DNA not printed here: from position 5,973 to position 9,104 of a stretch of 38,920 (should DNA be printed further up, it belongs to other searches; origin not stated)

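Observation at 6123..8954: Single 943-aa PHP-phosphoesterase / Rad50-SMC-like ATPase fusion under a restriction-modification controller promoter: candidate defence effector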

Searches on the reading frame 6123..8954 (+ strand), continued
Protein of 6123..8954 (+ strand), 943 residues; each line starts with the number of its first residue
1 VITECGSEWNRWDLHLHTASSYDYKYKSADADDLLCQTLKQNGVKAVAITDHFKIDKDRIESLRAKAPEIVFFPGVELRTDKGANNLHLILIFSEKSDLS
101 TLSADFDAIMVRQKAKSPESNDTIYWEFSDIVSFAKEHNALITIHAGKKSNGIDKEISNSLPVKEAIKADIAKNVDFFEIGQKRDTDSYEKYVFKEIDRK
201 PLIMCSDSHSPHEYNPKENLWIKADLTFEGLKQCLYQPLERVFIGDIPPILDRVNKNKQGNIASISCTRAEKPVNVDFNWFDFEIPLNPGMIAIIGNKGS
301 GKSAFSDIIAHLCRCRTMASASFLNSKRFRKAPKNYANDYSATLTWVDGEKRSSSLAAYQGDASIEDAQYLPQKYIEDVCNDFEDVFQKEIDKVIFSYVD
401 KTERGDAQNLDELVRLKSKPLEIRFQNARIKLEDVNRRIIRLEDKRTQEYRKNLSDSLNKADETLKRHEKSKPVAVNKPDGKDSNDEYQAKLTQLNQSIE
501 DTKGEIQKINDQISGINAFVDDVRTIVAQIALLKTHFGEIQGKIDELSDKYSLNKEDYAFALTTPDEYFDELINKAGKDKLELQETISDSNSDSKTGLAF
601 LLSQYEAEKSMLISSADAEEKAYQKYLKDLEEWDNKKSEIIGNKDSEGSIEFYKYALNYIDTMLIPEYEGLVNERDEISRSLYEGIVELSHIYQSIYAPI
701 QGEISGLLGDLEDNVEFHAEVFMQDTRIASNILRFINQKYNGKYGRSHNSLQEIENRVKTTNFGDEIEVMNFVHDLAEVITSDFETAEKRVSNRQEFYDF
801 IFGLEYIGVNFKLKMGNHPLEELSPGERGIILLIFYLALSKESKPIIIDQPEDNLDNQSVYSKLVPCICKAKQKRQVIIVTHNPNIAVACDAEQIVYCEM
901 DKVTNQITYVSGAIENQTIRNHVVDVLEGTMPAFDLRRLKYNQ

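Call 54: fold_search(model_id=the predicted structure, library=pdb)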
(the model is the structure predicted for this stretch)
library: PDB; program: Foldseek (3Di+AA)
matches with E <= 10: 729; with E <= 0.001: 51
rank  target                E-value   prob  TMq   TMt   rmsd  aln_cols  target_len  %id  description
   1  9qxt_A                4.2e-09  1.00  0.19  0.22  39.2       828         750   11  E. coli JetABC dimer in the DNA boarding-holding state (released 2025-10-01)
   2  8q72_A                9.6e-09  1.00  0.19  0.22  40.3       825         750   11  E. coli plasmid-borne JetABCD(E248A) core in a cleavage-competent state (released 2024-01-31)
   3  9qxx_A                9.6e-09  1.00  0.17  0.21  39.0       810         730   12  JetABC DNA loaded state dimer (released 2025-10-01)
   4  9qxu_B                1.2e-08  1.00  0.16  0.20  39.6       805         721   11  JetABC DNA loaded state monomer (open) (released 2025-10-01)
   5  5xei                  1.8e-08  1.00  0.19  0.32  32.6       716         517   13  Crystal structure of the Smc head domain with a coiled coil and joint derived from Pyrococcus yayanosii (released 2017-06-07)
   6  7nyw_B                2.9e-08  1.00  0.18  0.19  36.5       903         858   12  Cryo-EM structure of the MukBEF-MatP-DNA head module (released 2021-07-07)
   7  7nyw_A                4.1e-08  1.00  0.17  0.22  33.1       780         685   11  Cryo-EM structure of the MukBEF-MatP-DNA head module (released 2021-07-07)
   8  8dk2_D                9.4e-08  1.00  0.17  0.22  40.9       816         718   12  CryoEM structure of Pseudomonas aeruginosa PA14 JetABC in an unclamped state trapped in ATP dependent dimeric form (released 2022-10-05)
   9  9qxx_B                9.4e-08  1.00  0.17  0.20  40.9       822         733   10  JetABC DNA loaded state dimer (released 2025-10-01)
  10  7zr1_C                1.9e-07  1.00  0.16  0.19  71.8       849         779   13  Chaetomium thermophilum Mre11-Rad50-Nbs1 complex bound to ATPyS (composite structure) (released 2023-01-11)
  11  9qxu_A                2.7e-07  1.00  0.17  0.21  39.1       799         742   11  JetABC DNA loaded state monomer (open) (released 2025-10-01)
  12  7zr1_D                3.6e-07  1.00  0.20  0.23  73.7       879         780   12  Chaetomium thermophilum Mre11-Rad50-Nbs1 complex bound to ATPyS (composite structure) (released 2023-01-11)
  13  9f5w_B                9.6e-07  1.00  0.21  0.33  27.9       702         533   13  Human condensin II - M18BP1 complex (released 2025-07-02)
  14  9a6c_A                1.2e-06  1.00  0.18  0.23  17.1       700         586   11  Integrative model of YYDD-YYDB by crosslinking MS and deep learning (released 2024-09-18)
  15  9uxh_F                1.7e-06  1.00  0.15  0.20  22.0       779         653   10  type II Lamassu, LmuACB with DNA (released 2026-03-25)
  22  7ug9                  1.1e-05  1.00  0.14  0.57   4.3       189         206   16  Crystal structure of RNase AM PHP domain (released 2022-08-31)
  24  9etk                  1.8e-05  1.00  0.17  0.52   7.0       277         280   14  Crystal structure of Vibrio cholerae RNase AM (released 2024-09-11)
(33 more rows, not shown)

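Call 55: search_protein_families(library=pfam, alignment_id=A5, max_evalue=0.0001)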
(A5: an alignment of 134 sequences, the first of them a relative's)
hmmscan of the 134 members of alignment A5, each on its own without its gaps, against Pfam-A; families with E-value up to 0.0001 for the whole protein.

A. member 1, L014:11032-13500:- (822 aa): 2 families
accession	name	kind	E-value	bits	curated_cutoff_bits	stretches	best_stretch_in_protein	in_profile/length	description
PF13347.12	MFS_2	-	1.5e-27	96.7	27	1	38-457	5-393/427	MFS/sugar transport protein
PF07690.21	MFS_1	-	3e-09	36.7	33.4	1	152-399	87-322/347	Major Facilitator Superfamily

B. families by the number of members that match (of 134 scanned): 117 families (the first 25 are shown)
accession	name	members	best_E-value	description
PF02384.22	N6_Mtase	3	3e-95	N-6 DNA Methylase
PF00589.27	Phage_integrase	3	2.4e-31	Phage integrase family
PF02661.23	Fic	3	1.1e-19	Fic/DOC family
PF12728.13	HTH_17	3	4.8e-16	Helix-turn-helix domain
PF13401.12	AAA_22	3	3.2e-07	AAA domain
PF00239.26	Resolvase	2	1.1e-46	Resolvase, N terminal domain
PF01555.25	N6_N4_Mtase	2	5.2e-42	DNA methylase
PF03852.21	Vsr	2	1.9e-34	DNA mismatch endonuclease Vsr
PF12161.14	HsdM_N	2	1.9e-29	HsdM N-terminal domain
PF01420.25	Methylase_S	2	1.9e-27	Type I restriction modification DNA specificity domain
PF01381.28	HTH_3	2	7e-09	Helix-turn-helix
PF13191.12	AAA_16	2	7.6e-07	AAA ATPase domain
PF19614.4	DUF6119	1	1.9e-121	Family of unknown function (DUF6119)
PF13701.12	DDE_Tnp_1_4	1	6.8e-115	Transposase DDE domain group 1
PF09848.15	SLFN-g3_helicase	1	4.6e-99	Schlafen group 3, DNA/RNA helicase domain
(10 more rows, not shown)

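Call 57: search_dna_similar(query=window:6123-8954:+, collection=plasmids, mode=protein, max_rows=40, rows=spread, max_evalue=0.001)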
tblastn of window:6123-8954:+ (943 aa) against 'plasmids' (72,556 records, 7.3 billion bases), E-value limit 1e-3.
Records with a match: 1160; places in all: 1233; records where one place covers at least 80% of the query: 29.
Best place of each record, by identity: <60% 1160.
By first word of the organism name: Escherichia 357; Klebsiella 339; Enterobacter 56; Piscirickettsia 34; Salmonella 33; Citrobacter 28; Sinorhizobium 23; Pseudomonas 21; Serratia 21; Staphylococcus 19; and 67 more.
By predicted mobility (MOB-suite, as given by PLSDB): conjugative 837; non-mobilizable 208; mobilizable 115.
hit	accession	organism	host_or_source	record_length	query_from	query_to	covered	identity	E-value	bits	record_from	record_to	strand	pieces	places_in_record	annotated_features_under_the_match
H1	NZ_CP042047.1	Staphylococcus aureus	retail beef liver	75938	4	942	100%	44.2%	0e+0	760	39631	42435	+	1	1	TrlF family AAA-like ATPase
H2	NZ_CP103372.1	Massilia sp. H6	Whole genome of bacteria,soil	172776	47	937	94%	24.1%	6e-58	225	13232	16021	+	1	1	TrlF family AAA-like ATPase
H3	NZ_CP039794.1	Klebsiella quasipneumoniae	Homo sapiens,culture,blood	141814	6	942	75%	27.2%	1e-20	194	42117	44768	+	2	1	TrlF family AAA-like ATPase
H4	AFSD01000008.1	Agrobacterium tumefaciens F2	soil near Harbin Institute of Technology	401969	200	934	78%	25.1%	8e-43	178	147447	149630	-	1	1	hypothetical protein (x2)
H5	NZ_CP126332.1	Citrobacter braakii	water,water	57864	6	942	54%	29.3%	2e-16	161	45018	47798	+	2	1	TrlF family AAA-like ATPase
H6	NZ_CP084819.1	Klebsiella quasipneumoniae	Homo sapiens,Whole organism,blood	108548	6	942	54%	29.3%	3e-16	161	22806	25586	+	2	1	TrlF family AAA-like ATPase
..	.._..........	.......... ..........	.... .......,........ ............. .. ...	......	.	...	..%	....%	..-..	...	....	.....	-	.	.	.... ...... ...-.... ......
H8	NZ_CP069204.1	Klebsiella pneumoniae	Homo sapiens,endotracheal aspirate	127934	6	942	54%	29.3%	3e-16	161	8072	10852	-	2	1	TrlF family AAA-like ATPase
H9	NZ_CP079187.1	Klebsiella pneumoniae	Homo sapiens,urine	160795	6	942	54%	29.3%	3e-16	161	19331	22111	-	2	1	TrlF family AAA-like ATPase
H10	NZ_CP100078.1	Klebsiella pneumoniae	Homo sapiens,throat swab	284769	6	942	54%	29.3%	3e-16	161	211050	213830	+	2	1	TrlF family AAA-like ATPase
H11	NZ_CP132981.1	Escherichia coli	animal,Beef Cattle Feces - Rectal Grab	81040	6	942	49%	30.4%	3e-20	195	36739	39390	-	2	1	TrlF family AAA-like ATPase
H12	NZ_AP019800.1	Vibrio rotiferianus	-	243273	1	937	47%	27.4%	4e-16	144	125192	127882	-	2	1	ppl: anti-phage protein Ppl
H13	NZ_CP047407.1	Escherichia coli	Homo sapiens,Clinical sample: urine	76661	6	937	46%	27.2%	3e-10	131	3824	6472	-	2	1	anti-phage protein Ppl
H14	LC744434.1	Escherichia coli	-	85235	6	937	46%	27.2%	3e-10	131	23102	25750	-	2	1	hypothetical protein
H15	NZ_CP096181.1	Escherichia coli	Homo sapiens,Pure culture one microbial ...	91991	6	937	46%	27.2%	3e-10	131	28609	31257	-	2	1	anti-phage protein Ppl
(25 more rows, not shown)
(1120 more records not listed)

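Call 58: search_dna_similar(query=window:6123-8954:+, collection=phages, mode=protein, max_rows=15, max_evalue=0.001)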
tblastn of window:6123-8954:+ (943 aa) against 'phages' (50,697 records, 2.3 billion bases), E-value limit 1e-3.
Records with a match: 7; places in all: 7; records where one place covers at least 80% of the query: 0.
Best place of each record, by identity: <60% 7.
By first word of the organism name: Listeria 2; Yersinia 2; Microcystis 1; Vibrio 1; Streptococcus 1.
By host as written in the record: Listeria monocytogenes 2; Yersinia enterocolitica 2; Microcystis wesenbergii 1; Vibrio cyclitrophicus 10N.286.54.E11 1; Streptococcus suis ZKB4 1.
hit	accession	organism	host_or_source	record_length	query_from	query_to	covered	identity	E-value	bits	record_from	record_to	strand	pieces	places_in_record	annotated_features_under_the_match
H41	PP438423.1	Microcystis phage Mwe-JY31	Microcystis wesenbergii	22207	6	941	47%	31.3%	2e-22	197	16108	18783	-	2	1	hypothetical protein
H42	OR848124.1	Listeria phage LM 4-14-1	Listeria monocytogenes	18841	4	942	24%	38.4%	7e-16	149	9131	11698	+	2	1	record has no annotation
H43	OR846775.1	Listeria phage LM 4-11-1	Listeria monocytogenes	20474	4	942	24%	38.4%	7e-16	149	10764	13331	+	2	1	record has no annotation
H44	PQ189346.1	Vibrio phage 10N.286.54.E11_PE001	Vibrio cyclitrophicus 10N.286.54.E11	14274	781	938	17%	33.3%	7e-14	82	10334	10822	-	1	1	hypothetical protein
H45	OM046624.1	Yersinia phage vB_YenM_42.18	Yersinia enterocolitica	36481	820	941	13%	36.9%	6e-13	79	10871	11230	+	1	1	chromosome partition protein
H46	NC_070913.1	Yersinia phage vB_YenM_42.18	Yersinia enterocolitica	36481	820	941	13%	36.9%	6e-13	79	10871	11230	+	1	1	chromosome partition protein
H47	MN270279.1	Streptococcus phage phi-SsuZKB4_rum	Streptococcus suis ZKB4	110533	823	934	12%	39.1%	6e-14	83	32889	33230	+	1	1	hypothetical protein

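Call 59: get_annotated_region(hit=H1, flank=6000)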
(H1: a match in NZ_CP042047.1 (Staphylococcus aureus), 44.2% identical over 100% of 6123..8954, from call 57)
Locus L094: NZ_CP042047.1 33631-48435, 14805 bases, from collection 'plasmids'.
description: Staphylococcus aureus strain B2-7A plasmid pSALNBL75, complete sequence
organism: Staphylococcus aureus (NCBI taxid 1280)
taxonomy: Bacteria; Bacillota; Bacilli; Bacillales; Staphylococcaceae; Staphylococcus; Staphylococcus aureus
host: -; source: retail beef liver; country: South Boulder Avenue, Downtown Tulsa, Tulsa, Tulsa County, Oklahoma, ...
typing (MOB-suite, as given by PLSDB): conjugative; replicon rep_cluster_1017,rep_cluster_765; relaxase MOBP; mating-pair formation MPF_T
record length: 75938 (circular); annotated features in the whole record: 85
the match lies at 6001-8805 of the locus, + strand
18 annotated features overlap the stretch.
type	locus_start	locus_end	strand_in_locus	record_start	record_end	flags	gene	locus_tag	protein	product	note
CDS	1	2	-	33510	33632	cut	-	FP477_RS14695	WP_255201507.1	hypothetical protein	-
CDS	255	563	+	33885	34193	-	-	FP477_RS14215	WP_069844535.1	hypothetical protein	-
CDS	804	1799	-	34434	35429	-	-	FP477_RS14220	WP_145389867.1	replication initiator protein A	-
CDS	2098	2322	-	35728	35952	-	-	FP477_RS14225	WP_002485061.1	hypothetical protein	-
CDS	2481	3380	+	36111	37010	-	-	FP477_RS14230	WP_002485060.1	ParA family protein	-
CDS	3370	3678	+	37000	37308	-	-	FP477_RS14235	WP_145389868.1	hypothetical protein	-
CDS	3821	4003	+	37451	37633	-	-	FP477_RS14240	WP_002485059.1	hypothetical protein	-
CDS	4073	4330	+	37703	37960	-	-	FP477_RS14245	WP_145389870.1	hypothetical protein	-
CDS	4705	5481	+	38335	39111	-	-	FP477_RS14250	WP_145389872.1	hypothetical protein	-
CDS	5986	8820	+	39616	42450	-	-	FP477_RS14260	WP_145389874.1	TrlF family AAA-like ATPase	-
CDS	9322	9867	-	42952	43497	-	-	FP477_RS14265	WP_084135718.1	TetR/AcrR family transcriptional regulator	GO:0006355 - regulation of DNA-templated transcription [Evidence IEA]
CDS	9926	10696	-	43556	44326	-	-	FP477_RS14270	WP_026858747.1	DNA alkylation repair protein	-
CDS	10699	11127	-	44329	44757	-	-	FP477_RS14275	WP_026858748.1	VOC family protein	-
CDS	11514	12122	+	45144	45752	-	-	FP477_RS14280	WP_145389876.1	recombinase family protein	GO:0006310 - DNA recombination [Evidence IEA]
CDS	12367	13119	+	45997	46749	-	-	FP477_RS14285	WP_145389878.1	SDR family oxidoreductase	-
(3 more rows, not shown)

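Call 60: get_annotated_region(hit=H6, flank=6000)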
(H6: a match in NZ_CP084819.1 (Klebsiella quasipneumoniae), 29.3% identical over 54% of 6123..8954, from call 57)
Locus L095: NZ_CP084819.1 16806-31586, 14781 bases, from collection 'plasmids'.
description: Klebsiella quasipneumoniae subsp. quasipneumoniae strain 18A069 plasmid pKqq_18A069_1, complete sequence
organism: Klebsiella quasipneumoniae (NCBI taxid 1667327)
taxonomy: Bacteria; Pseudomonadota; Gammaproteobacteria; Enterobacterales; Enterobacteriaceae; Klebsiella; Klebsiella quasipneumoniae
host: -; source: Homo sapiens,Whole organism,blood; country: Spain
typing (MOB-suite, as given by PLSDB): conjugative; replicon IncFII,rep_cluster_1418; relaxase MOBF,MOBF; mating-pair formation MPF_F
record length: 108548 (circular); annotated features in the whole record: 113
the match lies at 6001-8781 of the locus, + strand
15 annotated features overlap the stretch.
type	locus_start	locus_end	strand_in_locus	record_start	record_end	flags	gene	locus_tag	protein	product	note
CDS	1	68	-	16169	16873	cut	-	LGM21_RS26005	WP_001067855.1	IS6-like element IS26 family transposase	GO:0006313 - DNA transposition [Evidence IEA]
CDS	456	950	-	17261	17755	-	-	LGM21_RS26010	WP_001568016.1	hypothetical protein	-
CDS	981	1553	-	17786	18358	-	-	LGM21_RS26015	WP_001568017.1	hypothetical protein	-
CDS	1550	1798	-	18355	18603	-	-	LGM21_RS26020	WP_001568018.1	hypothetical protein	-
CDS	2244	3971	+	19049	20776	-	-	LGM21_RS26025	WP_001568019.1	ATP-binding protein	-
CDS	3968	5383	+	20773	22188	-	-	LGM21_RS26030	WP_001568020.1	UvrD-helicase domain-containing protein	-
CDS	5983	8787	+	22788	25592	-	-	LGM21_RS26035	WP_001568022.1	TrlF family AAA-like ATPase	-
CDS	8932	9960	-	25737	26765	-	-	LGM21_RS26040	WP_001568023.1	Abi family protein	-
CDS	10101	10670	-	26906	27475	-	-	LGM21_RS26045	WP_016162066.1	hypothetical protein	-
CDS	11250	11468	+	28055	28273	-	ccdA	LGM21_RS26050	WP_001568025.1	type II toxin-antitoxin system antitoxin CcdA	-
CDS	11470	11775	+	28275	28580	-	ccdB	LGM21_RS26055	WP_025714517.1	type II toxin-antitoxin system toxin CcdB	-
CDS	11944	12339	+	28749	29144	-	-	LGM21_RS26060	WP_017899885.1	hypothetical protein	-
CDS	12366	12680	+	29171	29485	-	-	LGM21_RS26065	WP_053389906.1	hypothetical protein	-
CDS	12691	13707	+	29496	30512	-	-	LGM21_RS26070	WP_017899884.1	hypothetical protein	-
CDS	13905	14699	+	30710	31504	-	-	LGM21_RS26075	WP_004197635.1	site-specific integrase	GO:0015074 - DNA integration [Evidence IEA]; GO:0006310 - DNA recombination [Evidence IEA]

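Call 61: get_annotated_region(hit=H13, flank=5000)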
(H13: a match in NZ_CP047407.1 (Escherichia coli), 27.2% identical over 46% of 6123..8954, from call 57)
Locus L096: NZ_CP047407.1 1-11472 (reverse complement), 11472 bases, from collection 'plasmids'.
description: Escherichia coli strain MS6193 plasmid pMS6193B, complete sequence
organism: Escherichia coli (NCBI taxid 562)
taxonomy: Bacteria; Pseudomonadota; Gammaproteobacteria; Enterobacterales; Enterobacteriaceae; Escherichia; Escherichia coli
host: -; source: Homo sapiens,Clinical sample: urine; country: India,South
typing (MOB-suite, as given by PLSDB): conjugative; replicon IncFIA; relaxase MOBF; mating-pair formation MPF_F
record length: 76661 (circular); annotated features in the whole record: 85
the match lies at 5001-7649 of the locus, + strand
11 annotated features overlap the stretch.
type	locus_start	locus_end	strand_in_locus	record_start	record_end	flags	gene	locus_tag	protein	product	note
CDS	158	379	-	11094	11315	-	-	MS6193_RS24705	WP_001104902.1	hypothetical protein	-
CDS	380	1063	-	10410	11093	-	-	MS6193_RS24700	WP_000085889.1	DNA methylase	-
CDS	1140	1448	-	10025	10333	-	-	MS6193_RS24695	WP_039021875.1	hypothetical protein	-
CDS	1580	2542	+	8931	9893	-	parM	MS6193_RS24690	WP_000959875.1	plasmid segregation protein ParM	-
CDS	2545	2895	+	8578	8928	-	-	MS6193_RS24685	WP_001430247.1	plasmid partitioning/stability family protein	-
CDS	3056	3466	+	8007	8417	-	-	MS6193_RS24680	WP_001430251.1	hypothetical protein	-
CDS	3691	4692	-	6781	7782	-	-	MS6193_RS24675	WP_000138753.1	DUF4238 domain-containing protein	-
CDS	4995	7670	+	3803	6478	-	-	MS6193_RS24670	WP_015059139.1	anti-phage protein Ppl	-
CDS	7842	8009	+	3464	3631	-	-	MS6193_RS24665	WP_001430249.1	hypothetical protein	-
CDS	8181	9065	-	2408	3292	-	-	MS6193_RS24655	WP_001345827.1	hypothetical protein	-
CDS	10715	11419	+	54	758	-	-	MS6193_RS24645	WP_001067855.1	IS6-like element IS26 family transposase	-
